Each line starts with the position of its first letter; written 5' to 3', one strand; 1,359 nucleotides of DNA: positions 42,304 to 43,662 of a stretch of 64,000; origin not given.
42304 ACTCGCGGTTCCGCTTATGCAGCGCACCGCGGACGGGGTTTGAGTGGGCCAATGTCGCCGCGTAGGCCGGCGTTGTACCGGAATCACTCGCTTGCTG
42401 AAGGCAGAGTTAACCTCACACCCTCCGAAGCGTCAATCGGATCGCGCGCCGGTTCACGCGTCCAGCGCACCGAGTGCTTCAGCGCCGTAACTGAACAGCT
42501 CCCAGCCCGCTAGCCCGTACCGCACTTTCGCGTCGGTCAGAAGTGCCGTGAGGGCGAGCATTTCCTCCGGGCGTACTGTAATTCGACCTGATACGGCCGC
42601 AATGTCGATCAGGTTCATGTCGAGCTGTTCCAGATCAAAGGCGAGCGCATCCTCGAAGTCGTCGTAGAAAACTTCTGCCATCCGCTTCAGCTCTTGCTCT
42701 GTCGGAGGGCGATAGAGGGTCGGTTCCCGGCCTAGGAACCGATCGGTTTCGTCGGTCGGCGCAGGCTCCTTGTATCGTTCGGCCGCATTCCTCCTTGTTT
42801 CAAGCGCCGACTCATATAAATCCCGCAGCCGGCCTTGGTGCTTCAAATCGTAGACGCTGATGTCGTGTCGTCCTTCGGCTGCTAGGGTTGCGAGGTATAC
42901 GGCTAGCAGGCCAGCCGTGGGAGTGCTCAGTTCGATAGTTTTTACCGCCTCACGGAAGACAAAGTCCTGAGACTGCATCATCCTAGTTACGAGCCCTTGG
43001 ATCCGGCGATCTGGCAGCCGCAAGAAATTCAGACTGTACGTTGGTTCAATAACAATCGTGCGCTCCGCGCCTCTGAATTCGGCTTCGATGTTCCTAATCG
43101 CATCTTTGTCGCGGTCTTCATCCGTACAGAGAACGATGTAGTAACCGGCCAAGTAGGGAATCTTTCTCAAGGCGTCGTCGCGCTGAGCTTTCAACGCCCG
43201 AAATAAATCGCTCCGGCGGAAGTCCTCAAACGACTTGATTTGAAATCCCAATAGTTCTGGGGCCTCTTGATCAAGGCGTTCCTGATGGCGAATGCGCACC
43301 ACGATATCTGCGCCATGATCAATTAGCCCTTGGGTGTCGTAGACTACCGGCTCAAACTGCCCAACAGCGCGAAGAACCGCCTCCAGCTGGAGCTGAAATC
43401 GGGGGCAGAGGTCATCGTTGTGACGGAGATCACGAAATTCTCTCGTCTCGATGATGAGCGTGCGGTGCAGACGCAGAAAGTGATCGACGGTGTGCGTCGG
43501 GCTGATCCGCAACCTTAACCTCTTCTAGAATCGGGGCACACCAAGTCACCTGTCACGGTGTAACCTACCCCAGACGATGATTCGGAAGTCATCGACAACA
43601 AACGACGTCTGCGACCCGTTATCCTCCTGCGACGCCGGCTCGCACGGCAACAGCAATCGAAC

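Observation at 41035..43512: Convergent pair of nuclease-fold genes with unassigned partner domains: candidate undescribed defence module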

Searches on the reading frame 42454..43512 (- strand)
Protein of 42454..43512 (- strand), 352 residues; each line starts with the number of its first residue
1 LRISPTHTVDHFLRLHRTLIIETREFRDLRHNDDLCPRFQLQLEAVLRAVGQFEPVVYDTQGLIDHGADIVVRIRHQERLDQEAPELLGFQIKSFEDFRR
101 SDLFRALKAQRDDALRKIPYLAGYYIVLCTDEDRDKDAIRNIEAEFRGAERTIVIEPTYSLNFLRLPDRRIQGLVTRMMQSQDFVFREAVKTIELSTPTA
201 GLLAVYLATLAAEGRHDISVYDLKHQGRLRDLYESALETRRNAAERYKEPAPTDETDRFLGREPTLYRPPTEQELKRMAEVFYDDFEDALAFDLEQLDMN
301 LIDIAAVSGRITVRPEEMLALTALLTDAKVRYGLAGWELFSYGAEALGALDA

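Call 3: search_protein_families(library=pfam, proteins=[window:42454-43512:-], max_evalue=1)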
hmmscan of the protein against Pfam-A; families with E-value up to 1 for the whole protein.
window:42454-43512:- (352 aa): 2 families
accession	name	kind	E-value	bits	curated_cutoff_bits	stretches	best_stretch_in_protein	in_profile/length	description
PF14280.11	DUF4365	-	0.0035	17.8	24.3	1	56-160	18-126/139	Domain of unknown function (DUF4365)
PF02574.22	S-methyl_trans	-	0.16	12.3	22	1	134-236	29-127/283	Homocysteine S-methyltransferase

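Call 4: search_protein_families(library=padloc, proteins=[window:42454-43512:-], max_evalue=1)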
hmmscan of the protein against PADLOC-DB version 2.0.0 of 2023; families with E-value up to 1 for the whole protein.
window:42454-43512:- (352 aa): 0 families

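Call 5: search_protein_families(library=ncbifam, proteins=[window:42454-43512:-], max_evalue=1)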
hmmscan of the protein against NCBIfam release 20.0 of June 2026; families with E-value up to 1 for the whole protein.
window:42454-43512:- (352 aa): 1 family
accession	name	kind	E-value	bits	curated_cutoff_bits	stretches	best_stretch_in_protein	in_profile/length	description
NF041411.1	XopAX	subfamily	8e-18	64.9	350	1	4-334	9-293/305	XopAX family type III secretion system effector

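Call 6: search_protein_families(library=phrogs, proteins=[window:42454-43512:-], max_evalue=0.1)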
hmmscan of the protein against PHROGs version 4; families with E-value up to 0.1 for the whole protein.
window:42454-43512:- (352 aa): 0 families

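Call 8: find_homologous_proteins(query=window:42454-43512:-)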
Query window:42454-43512:- (352 aa): 12 proteins with E <= 0.001 among 8000 candidates.
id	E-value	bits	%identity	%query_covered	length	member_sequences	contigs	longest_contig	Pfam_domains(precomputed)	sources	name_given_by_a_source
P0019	3.7e-228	774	100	100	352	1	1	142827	-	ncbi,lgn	ncbi:MAG: hypothetical protein WBC51_04995 [Vicinamibacterales bacterium]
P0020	2.9e-138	479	70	89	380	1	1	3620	-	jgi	jgi:hypothetical protein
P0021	7.4e-128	445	62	99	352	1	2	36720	-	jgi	jgi:hypothetical protein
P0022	2.5e-126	439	60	100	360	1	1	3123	-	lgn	-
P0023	4.2e-119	416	57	100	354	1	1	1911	-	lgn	-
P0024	1.7e-111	391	56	96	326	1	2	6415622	-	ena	-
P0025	2.6e-111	390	56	93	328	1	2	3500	-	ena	-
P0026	2.9e-109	383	53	99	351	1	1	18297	-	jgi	jgi:hypothetical protein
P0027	1.2e-105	372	53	97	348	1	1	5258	-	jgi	jgi:hypothetical protein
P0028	3.7e-90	321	62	67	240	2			-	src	-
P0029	9.1e-83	296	62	64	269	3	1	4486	-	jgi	jgi:hypothetical protein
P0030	2.3e-54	203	39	93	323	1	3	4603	-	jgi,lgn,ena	-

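Call 13: find_encoding_contigs(protein=P0021, flank=6000, max_places=2)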
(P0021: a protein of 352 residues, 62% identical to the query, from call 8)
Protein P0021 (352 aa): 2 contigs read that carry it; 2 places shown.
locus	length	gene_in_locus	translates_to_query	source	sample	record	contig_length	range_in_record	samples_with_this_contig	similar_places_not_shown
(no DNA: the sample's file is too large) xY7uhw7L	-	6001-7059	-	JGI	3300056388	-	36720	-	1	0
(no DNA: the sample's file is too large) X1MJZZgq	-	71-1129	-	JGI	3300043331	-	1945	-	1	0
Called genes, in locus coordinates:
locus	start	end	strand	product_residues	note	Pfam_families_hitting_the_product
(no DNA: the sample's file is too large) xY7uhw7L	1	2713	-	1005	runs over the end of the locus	PF01048:PNP_UDP_1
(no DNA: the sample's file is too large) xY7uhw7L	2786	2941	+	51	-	-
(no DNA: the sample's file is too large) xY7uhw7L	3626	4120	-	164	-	-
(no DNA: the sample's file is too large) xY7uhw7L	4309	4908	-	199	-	-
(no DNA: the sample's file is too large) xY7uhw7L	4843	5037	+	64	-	-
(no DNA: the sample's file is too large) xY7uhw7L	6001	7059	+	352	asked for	-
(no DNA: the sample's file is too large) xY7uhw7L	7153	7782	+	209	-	-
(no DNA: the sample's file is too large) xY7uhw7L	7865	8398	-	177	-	PF13683:rve_3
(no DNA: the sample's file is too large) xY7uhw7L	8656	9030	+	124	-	-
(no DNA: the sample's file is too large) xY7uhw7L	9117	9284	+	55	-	-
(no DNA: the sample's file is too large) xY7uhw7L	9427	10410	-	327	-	PF13565:HTH_32 (weak)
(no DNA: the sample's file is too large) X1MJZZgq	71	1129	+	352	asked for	-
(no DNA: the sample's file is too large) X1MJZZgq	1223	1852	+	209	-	-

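Call 14: find_encoding_contigs(protein=P0024, flank=6000, max_places=2)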
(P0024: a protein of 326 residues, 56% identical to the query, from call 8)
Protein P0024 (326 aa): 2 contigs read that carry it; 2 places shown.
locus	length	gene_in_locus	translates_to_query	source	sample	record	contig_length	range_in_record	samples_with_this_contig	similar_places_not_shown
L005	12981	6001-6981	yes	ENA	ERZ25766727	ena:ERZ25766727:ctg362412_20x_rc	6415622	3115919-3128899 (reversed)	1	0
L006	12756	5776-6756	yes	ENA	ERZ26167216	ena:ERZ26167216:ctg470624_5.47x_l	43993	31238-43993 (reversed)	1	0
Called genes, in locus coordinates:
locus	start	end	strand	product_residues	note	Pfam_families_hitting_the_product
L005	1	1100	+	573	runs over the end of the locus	PF19289:PmbA_TldD_3rd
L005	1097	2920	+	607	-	PF19289:PmbA_TldD_3rd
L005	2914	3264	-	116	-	-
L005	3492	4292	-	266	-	PF18335:SH3_13, PF13538:UvrD_C_2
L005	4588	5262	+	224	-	PF00665:rve, PF13683:rve_3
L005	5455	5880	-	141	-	PF01797:Y1_Tnp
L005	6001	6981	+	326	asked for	-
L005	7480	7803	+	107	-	-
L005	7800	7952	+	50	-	-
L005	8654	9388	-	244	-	PF20247:DUF6602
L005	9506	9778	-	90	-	PF01850:PIN (weak)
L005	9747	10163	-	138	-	-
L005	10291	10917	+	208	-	-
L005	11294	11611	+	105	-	-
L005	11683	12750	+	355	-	PF00872:Transposase_mut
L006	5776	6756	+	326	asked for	-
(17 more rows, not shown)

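Call 15: find_encoding_contigs(protein=P0026, flank=6000, max_places=2)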
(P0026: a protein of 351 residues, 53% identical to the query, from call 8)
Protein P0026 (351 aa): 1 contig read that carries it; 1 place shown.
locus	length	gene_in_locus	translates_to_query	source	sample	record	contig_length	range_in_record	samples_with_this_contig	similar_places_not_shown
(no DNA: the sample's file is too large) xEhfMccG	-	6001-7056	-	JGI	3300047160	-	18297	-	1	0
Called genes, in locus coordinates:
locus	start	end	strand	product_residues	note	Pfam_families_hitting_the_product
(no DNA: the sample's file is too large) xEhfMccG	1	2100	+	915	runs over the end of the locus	PF13271:DUF4062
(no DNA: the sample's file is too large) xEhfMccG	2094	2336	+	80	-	-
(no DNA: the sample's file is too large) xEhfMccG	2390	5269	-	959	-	PF13271:DUF4062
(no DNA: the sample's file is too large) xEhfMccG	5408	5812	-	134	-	-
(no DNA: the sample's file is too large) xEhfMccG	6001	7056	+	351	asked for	-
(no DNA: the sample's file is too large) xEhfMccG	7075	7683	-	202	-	-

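Call 19: search_solved_structures(query=A2, max_evalue=10, show_alignments=2)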
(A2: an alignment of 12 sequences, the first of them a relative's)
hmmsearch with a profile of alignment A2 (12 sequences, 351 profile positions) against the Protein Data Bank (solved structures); distinct sequences matched with E-value up to 10: 2.
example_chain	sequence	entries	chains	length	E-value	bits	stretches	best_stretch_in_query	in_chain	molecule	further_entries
9dgv_a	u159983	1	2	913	0.0048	19.3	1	226-350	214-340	Trafficking protein, kinesin binding 2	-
3jb9_i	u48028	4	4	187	0.43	12.9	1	267-333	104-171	Pre-mRNA-splicing factor cwf7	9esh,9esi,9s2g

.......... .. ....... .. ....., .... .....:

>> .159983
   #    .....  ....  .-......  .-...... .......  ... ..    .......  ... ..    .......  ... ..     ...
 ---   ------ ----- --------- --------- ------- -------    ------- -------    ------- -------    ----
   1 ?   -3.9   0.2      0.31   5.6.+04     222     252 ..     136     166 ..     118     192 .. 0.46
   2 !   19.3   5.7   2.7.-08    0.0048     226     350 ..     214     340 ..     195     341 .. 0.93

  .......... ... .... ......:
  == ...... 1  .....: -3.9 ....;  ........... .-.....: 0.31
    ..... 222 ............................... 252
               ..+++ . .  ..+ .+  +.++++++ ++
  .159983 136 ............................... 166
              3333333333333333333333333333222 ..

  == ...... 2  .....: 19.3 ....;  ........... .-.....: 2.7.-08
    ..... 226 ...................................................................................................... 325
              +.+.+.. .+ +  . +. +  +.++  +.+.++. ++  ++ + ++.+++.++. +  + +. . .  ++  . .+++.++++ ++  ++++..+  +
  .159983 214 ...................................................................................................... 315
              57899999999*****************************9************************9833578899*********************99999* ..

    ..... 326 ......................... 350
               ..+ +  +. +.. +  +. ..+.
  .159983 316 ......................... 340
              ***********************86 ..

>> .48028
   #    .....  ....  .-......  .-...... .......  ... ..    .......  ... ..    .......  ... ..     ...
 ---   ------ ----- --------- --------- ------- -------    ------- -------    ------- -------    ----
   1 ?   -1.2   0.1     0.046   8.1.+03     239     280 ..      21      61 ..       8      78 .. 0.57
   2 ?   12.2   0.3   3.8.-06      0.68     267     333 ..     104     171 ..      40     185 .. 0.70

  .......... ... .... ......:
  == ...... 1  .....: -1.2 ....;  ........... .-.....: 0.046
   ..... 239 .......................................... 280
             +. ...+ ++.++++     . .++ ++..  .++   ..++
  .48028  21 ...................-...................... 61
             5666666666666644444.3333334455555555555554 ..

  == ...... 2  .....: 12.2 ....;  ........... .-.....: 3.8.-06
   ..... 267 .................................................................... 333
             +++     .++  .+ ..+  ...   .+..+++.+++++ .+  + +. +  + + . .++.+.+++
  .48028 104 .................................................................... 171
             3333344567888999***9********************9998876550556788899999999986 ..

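Call 35: predict_structure(alignment_id=A2)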
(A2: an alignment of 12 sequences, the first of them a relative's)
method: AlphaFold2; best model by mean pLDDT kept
length: 352 residues; sequences in the alignment: 12
mean_pLDDT: 81.4   pTM: 0.64
mean pLDDT of the five models: 81.4, 80.3, 80.0, 78.1, 70.9
residues with pLDDT >= 90: 109; 70-90: 176; 50-70: 47; < 50: 20
segments of 3 or more residues with pLDDT < 50: 251-254, 262-266, 274-280
pLDDT, mean of each block of 10 residues (from residue 1): 76 80 85 91 88 69 73 78 82 94 93 89 95 89 92 94 85 79 84 83 93 86 87 78 62 51 50 50 75 88 87 90 90 88 83 55
secondary structure, 60 per line:
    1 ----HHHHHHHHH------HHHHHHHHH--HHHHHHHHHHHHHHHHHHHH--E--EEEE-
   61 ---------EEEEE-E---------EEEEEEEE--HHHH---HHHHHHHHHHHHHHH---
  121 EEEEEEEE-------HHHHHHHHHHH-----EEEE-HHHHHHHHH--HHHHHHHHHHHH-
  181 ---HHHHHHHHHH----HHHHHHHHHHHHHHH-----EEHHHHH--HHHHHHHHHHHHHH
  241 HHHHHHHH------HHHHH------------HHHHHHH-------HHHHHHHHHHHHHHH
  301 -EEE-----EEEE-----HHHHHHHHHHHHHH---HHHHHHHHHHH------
elements in order: H5-13 H20-28 H31-50 E56-59 E70-74 E86-93 H96-99 H103-117 E121-128 H136-146 E152-155 H157-165 H168-179 H184-193 H198-212 H220-224 H227-248 H255-259 H272-278 H286-300 E302-304 E310-313 H319-332 H336-346

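Call 40: search_dna_similar(query=window:42454-43512:-, collection=plasmids, mode=protein, max_evalue=0.001, max_rows=30, rows=spread)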
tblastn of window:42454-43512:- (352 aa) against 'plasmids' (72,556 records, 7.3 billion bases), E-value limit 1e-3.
Records with a match: 7; places in all: 7; records where one place covers at least 80% of the query: 0.
Best place of each record, by identity: <60% 7.
By first word of the organism name: Agrobacterium 4; Azospirillum 1; Rhizobium 1; Allorhizobium 1.
By predicted mobility (MOB-suite, as given by PLSDB): conjugative 5; mobilizable 1; non-mobilizable 1.
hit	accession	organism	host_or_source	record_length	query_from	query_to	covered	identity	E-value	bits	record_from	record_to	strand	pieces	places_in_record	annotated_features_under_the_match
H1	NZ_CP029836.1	Azospirillum ramasamyi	single cell,Cow dung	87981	2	228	64%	25.4%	1e-18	94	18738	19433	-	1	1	hypothetical protein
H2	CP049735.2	Rhizobium leguminosarum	Pisum sativum,Pisum sativum nodules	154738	3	189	53%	28.0%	7e-16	86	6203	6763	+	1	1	DUF4365 domain-containing protein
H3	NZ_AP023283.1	Agrobacterium vitis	Vitis vinifera,grapevine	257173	3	189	53%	26.9%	3e-17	91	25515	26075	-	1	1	hypothetical protein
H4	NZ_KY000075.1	Agrobacterium vitis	-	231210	3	189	53%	26.4%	1e-16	89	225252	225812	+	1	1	hypothetical protein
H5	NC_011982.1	Allorhizobium ampelinum S4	Vitis vinifera cv. 'Izsaki Sarfeher'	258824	3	189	53%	26.4%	1e-16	89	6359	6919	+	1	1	hypothetical protein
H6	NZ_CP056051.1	Agrobacterium vitis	Vitis vinifera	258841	3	189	53%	26.4%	1e-16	89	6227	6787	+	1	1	hypothetical protein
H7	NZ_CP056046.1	Agrobacterium vitis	Vitis vinifera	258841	3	189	53%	26.4%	1e-16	89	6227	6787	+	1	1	hypothetical protein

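Call 42: get_annotated_region(hit=H2, flank=6000)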
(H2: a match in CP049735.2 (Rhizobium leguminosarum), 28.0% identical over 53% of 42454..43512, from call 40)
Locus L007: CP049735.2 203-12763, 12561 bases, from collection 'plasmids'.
description: Rhizobium leguminosarum strain A1 plasmid pRLa12, complete sequence
organism: Rhizobium leguminosarum (NCBI taxid 384)
taxonomy: Bacteria; Pseudomonadota; Alphaproteobacteria; Hyphomicrobiales; Rhizobiaceae; Rhizobium; Rhizobium leguminosarum
host: -; source: Pisum sativum,Pisum sativum nodules; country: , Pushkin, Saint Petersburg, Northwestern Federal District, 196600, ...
typing (MOB-suite, as given by PLSDB): non-mobilizable; replicon rep_cluster_592; mating-pair formation MPF_T
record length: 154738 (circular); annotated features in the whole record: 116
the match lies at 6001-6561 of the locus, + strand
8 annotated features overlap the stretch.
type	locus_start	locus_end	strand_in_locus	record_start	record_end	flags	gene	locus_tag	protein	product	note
CDS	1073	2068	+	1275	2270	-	repB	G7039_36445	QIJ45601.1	plasmid partitioning protein RepB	-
CDS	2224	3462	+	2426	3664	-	-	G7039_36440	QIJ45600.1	replication initiation protein RepC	-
CDS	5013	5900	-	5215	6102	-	-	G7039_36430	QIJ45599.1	hypothetical protein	-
CDS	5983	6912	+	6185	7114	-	-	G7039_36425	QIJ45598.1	DUF4365 domain-containing protein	-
CDS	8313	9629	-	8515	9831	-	aspS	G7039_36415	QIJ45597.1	aspartate--tRNA(Asn) ligase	-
CDS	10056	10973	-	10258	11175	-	-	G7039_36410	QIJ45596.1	recombinase family protein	-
CDS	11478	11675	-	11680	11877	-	-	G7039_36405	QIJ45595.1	hypothetical protein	-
CDS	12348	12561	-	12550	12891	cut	-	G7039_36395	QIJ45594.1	hypothetical protein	-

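Call 43: get_annotated_region(hit=H1, flank=6000)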
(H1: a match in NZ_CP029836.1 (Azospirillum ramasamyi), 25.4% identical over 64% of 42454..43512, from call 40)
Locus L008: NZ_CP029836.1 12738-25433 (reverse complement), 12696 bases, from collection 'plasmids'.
description: Azospirillum ramasamyi strain M2T2B2 plasmid unnamed6, complete sequence
organism: Azospirillum ramasamyi (NCBI taxid 682998)
taxonomy: Bacteria; Pseudomonadota; Alphaproteobacteria; Rhodospirillales; Azospirillaceae; Azospirillum; Azospirillum ramasamyi
host: -; source: single cell,Cow dung; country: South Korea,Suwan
typing (MOB-suite, as given by PLSDB): mobilizable; relaxase MOBP
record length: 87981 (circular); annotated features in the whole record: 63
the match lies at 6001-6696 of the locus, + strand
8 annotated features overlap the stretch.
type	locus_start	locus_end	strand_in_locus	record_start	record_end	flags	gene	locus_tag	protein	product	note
CDS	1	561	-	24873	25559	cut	-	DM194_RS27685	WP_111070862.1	hypothetical protein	-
CDS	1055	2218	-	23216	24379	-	-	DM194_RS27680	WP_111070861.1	DNA-binding protein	-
CDS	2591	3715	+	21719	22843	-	-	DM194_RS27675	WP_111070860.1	site-specific integrase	GO:0015074 - DNA integration [Evidence IEA]; GO:0006310 - DNA recombination [Evidence IEA]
CDS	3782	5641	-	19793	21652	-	-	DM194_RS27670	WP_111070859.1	hypothetical protein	-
CDS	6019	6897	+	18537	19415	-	-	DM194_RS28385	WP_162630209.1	hypothetical protein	-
CDS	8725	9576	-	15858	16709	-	-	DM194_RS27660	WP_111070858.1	phytanoyl-CoA dioxygenase family protein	-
CDS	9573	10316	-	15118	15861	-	-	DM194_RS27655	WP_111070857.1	class I SAM-dependent methyltransferase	-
CDS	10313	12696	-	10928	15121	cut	-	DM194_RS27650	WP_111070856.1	hypothetical protein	-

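Call 46: find_homologous_proteins(query=A2, max_evalue=0.001)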
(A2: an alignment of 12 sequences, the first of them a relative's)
Query A2 (12 sequences) (352 aa, profile of the alignment): 119 proteins with E <= 0.001 among 8000 candidates.
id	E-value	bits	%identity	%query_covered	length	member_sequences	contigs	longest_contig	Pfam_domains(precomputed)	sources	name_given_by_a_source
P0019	8.0e-173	593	100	100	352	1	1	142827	-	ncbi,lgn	ncbi:MAG: hypothetical protein WBC51_04995 [Vicinamibacterales bacterium]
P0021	3.9e-170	584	62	99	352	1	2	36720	-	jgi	jgi:hypothetical protein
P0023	4.3e-170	584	57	100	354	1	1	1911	-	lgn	-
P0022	6.0e-169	580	60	100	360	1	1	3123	-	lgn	-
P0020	5.8e-162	557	70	89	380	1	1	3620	-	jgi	jgi:hypothetical protein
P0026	3.9e-161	554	53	99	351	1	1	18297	-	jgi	jgi:hypothetical protein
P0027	4.9e-160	551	53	97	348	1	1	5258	-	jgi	jgi:hypothetical protein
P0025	3.4e-155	535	56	93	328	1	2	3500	-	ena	-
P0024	1.8e-153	529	56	96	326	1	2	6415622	-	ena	-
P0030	7.5e-123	428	39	93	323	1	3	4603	-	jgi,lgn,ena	-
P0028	3.0e-122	426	62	67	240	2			-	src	-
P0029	4.0e-120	419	62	64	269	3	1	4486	-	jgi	jgi:hypothetical protein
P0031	1.8e-110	387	38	98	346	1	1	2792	-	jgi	jgi:hypothetical protein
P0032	5.4e-110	386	41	97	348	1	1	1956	-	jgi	-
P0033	1.1e-109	385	38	100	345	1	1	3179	-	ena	-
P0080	3.8e-94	334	39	97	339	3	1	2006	PF14280.12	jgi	jgi:hypothetical protein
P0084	8.2e-93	329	38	97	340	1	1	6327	PF14280.12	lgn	-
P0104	7.1e-85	303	33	97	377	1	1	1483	PF14280.12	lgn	-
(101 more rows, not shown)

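Call 53: find_related_loci(query=A2, collection=genome_contigs, flank=10000)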
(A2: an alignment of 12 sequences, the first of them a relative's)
Query A2 (352 aa) in genome_contigs; peptide patterns used: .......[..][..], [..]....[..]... (x = any residue, [..] = any of these).
238 stretches matched a pattern; 4 encode a relative of the query (tblastn E <= 1e-3); 4 distinct loci.
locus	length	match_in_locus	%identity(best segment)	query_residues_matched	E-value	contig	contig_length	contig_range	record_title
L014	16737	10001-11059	36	1-350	2e-66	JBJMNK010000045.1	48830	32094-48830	MAG: Gemmatimonadaceae bacterium isolate H3_16_all_fractions_metab_conc_10_68_0 k255_2850787, whole genome shotgun seque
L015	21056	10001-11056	39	8-351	1e-63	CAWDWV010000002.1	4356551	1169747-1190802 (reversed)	MAG: Thermoanaerobaculia bacterium isolate MFD05747.bin.2.193 genome assembly, contig: contig_461, whole genome shotgun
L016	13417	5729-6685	36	12-349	5e-56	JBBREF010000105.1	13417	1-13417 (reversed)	MAG: Gemmatimonadales bacterium isolate Co_metawrap_2489 Cmw_2489_k141_25071101_length_13417_cov_8.0000, whole genome sh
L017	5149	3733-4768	47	6-352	9e-97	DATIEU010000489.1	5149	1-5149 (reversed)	MAG TPA_asm: Steroidobacteraceae bacterium isolate SMAG_U16377 k141_1192445, whole genome shotgun sequence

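Call 64: search_protein_families(library=pfam, alignment_id=A6, max_evalue=0.00001)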
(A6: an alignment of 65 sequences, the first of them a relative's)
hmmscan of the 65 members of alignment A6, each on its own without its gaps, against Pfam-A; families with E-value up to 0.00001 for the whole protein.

A. member 1, L005:3-1097:+ (365 aa): 1 family
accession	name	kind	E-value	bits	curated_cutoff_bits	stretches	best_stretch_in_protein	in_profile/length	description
PF19289.4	PmbA_TldD_3rd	-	7.3e-27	94.4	22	1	98-344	5-219/220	PmbA/TldA metallopeptidase C-terminal domain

B. families by the number of members that match (of 65 scanned): 55 families (the first 25 are shown)
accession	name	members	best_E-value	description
PF19289.4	PmbA_TldD_3rd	2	7.3e-27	PmbA/TldA metallopeptidase C-terminal domain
PF00005.33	ABC_tran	2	2.7e-26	ABC transporter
PF16542.10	PNKP_ligase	1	1e-148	PNKP adenylyltransferase domain, ligase domain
PF00152.25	tRNA-synt_2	1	1.9e-75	tRNA synthetases class II (D, K and N)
PF03428.19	RP-C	1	2.2e-66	Replication protein C N-terminal domain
PF01887.21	SAM_HAT_N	1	4.9e-52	SAM hydroxide adenosyltransferase N-terminal domain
PF00425.24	Chorismate_bind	1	1.5e-49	chorismate binding enzyme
PF03150.19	CCP_MauG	1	7.9e-49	Di-haem cytochrome c peroxidase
PF00239.26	Resolvase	1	3.3e-46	Resolvase, N terminal domain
PF11800.13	RP-C_C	1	1.2e-40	Replication protein C C-terminal region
PF13614.12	AAA_31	1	2.2e-39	AAA domain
PF01797.21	Y1_Tnp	1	9.1e-39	Transposase IS200 like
PF00069.31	Pkinase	1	4.9e-36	Protein kinase domain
PF00872.24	Transposase_mut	1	5.1e-34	Transposase, Mutator family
PF01904.24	DUF72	1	1.1e-33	Protein of unknown function DUF72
PF14280.11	DUF4365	1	7.7e-22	Domain of unknown function (DUF4365)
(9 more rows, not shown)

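Call 73: find_related_loci(query=A2, collection=viral_contigs, flank=8000)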
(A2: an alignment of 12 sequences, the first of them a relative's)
Query A2 (352 aa) in viral_contigs; peptide patterns used: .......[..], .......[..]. (x = any residue, [..] = any of these).
22 stretches matched a pattern, but none encodes a relative of the query by tblastn (E <= 1e-3).

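Call 75: search_dna_similar(query=window:42454-43512:-, collection=phages, mode=protein, max_evalue=0.01)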
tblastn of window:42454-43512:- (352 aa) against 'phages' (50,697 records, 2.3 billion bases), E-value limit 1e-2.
No match.

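Call 83: search_protein_families(library=padloc, alignment_id=A6, max_evalue=1e-8)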
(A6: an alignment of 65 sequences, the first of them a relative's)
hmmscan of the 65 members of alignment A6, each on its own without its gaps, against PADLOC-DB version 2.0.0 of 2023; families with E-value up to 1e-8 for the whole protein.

A. member 1, L005:3-1097:+ (365 aa): 0 families

B. families by the number of members that match (of 65 scanned): 128 families (the first 25 are shown)
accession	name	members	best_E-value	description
PDLC04135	mad3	2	1.3e-28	mads_3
PDLC04140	mad8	2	2e-18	mads_8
PDLC03748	Drt6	1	2.6e-147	DRT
PDLC02177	Drt4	1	7.2e-135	-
PDLC02179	Drt4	1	7.1e-133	-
PDLC04298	PDC-M02B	1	5.8e-110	-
PDLC04304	PDC-M02B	1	3.3e-74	-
PDLC03752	Drt4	1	2e-73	DRT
PDLC04335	PDC-M02B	1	2.7e-73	-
PDLC04330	PDC-M02B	1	1.4e-67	-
PDLC04311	PDC-M02B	1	4.7e-63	-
PDLC04303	PDC-M02B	1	7.8e-62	-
PDLC02178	Drt4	1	8.4e-61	-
PDLC02180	Drt4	1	3.1e-60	-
PDLC04278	PDC-M02A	1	5.5e-55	-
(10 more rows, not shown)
